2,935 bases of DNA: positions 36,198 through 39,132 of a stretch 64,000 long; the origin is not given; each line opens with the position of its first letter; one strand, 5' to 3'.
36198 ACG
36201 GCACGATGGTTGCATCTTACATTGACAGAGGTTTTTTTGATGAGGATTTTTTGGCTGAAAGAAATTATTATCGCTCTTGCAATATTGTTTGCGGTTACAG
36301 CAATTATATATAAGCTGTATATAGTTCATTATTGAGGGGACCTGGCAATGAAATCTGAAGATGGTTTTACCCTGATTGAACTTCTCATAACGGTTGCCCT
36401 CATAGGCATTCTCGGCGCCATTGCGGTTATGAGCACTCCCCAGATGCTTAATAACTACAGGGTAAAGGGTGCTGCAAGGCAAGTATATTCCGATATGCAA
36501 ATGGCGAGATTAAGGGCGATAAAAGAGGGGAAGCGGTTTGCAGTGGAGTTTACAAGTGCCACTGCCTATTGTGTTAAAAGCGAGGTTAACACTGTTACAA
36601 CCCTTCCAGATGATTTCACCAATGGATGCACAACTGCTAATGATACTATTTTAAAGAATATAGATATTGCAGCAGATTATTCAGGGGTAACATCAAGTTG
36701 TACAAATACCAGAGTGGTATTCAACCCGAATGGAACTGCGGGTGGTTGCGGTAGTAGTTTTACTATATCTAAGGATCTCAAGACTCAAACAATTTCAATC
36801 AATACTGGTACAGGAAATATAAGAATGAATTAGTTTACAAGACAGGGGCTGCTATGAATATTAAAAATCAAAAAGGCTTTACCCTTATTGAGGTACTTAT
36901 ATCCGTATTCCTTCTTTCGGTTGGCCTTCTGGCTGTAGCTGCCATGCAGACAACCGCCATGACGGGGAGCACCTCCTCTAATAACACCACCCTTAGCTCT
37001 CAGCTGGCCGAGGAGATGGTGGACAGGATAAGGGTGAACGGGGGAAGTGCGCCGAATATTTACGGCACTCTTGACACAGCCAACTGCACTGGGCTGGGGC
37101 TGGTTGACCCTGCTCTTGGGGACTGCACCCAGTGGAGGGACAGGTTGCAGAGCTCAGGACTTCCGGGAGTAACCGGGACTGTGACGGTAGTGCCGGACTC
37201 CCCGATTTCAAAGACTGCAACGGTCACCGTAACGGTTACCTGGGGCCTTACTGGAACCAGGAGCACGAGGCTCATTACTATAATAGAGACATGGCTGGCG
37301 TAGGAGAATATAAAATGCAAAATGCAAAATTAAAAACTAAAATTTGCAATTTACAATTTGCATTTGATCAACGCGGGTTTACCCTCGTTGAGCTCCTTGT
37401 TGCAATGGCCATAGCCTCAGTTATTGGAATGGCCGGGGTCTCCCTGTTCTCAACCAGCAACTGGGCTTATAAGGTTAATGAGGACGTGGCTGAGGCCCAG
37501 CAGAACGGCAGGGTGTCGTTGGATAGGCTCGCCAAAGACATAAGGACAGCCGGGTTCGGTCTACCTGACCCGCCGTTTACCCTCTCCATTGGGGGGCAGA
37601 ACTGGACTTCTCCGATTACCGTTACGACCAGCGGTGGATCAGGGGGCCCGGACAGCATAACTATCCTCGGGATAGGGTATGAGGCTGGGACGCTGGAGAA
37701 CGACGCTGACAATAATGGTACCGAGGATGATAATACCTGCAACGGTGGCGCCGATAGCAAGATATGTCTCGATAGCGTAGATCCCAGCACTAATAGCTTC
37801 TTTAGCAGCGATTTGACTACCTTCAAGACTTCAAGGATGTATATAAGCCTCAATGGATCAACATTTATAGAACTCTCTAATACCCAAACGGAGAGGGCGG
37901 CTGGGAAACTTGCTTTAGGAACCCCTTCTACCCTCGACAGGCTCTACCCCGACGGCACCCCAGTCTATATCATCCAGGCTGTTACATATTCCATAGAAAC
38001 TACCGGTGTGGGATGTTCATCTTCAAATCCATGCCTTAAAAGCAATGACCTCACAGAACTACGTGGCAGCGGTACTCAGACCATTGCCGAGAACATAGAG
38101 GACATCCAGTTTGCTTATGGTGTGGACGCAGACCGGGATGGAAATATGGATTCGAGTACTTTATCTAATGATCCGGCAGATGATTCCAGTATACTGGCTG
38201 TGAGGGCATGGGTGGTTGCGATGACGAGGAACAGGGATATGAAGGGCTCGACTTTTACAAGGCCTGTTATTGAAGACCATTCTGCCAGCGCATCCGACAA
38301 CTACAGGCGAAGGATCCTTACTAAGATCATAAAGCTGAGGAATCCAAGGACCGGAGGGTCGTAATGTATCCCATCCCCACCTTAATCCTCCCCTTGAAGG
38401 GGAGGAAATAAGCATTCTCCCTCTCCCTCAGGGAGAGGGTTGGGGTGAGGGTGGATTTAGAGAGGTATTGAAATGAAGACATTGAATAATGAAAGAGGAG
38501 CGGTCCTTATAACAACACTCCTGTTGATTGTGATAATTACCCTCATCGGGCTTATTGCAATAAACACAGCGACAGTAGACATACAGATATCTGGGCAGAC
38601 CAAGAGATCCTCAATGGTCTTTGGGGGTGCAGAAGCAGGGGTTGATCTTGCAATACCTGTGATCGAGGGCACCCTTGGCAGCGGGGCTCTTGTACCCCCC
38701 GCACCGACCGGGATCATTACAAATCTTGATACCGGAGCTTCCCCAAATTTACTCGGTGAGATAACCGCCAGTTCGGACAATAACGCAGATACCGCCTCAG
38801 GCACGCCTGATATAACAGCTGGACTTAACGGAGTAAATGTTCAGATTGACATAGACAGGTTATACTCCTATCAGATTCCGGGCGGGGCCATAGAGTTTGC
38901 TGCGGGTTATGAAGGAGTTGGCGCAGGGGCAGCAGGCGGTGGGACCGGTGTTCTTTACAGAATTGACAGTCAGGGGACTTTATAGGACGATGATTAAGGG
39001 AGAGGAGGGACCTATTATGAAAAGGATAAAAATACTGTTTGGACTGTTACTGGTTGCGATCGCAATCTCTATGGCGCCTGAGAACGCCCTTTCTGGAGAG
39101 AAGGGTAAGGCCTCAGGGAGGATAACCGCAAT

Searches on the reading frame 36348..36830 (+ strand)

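Call 53: search_protein_families(library=pfam, proteins=[window:36348-36830:+], max_evalue=0.001)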
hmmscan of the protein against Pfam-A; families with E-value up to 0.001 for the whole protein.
window:36348-36830:+ (161 aa): 2 families
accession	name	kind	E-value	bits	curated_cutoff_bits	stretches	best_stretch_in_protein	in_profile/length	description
PF12019.13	GspH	-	1.3e-10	42.1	21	1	42-154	1-107/108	Type II transport protein GspH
PF07963.17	N_methyl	-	6.8e-08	32.2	21.2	1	1-26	1-26/27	Prokaryotic N-terminal methylation motif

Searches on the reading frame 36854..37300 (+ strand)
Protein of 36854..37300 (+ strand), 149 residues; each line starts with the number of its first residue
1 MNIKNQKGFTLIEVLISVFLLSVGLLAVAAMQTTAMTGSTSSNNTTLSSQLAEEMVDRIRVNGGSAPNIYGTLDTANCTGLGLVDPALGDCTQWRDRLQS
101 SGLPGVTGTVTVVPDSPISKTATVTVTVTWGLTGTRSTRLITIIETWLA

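Call 53: search_protein_families(library=pfam, proteins=[window:36854-37300:+], max_evalue=0.001)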
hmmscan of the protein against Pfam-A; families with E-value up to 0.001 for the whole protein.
window:36854-37300:+ (149 aa): 2 families
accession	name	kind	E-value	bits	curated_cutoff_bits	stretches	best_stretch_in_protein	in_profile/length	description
PF07963.17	N_methyl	-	1.3e-09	37.6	21.2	1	4-28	2-26/27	Prokaryotic N-terminal methylation motif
PF22150.1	Tt1218-like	-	6.7e-05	23.3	27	1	30-76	1-47/76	Type IV pilin Tt1218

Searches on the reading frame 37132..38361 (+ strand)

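Call 53: search_protein_families(library=pfam, proteins=[window:37132-38361:+], max_evalue=0.001)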
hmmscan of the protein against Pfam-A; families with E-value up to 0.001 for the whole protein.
window:37132-38361:+ (410 aa): 2 families
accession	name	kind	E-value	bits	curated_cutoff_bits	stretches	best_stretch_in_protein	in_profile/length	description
PF16074.10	PilW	-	4.2e-12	46.6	26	1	286-404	2-124/124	Type IV Pilus-assembly protein W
PF07963.17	N_methyl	-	4.3e-08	32.8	21.2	1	80-101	4-25/27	Prokaryotic N-terminal methylation motif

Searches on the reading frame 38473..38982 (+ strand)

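Call 53: search_protein_families(library=pfam, proteins=[window:38473-38982:+], max_evalue=0.001)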
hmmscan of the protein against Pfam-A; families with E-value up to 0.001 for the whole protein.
window:38473-38982:+ (170 aa): 1 family
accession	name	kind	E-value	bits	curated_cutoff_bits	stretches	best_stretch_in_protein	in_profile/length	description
PF14341.11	PilX_N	-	6.8e-08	32.8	25.5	1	8-57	1-50/51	PilX N-terminal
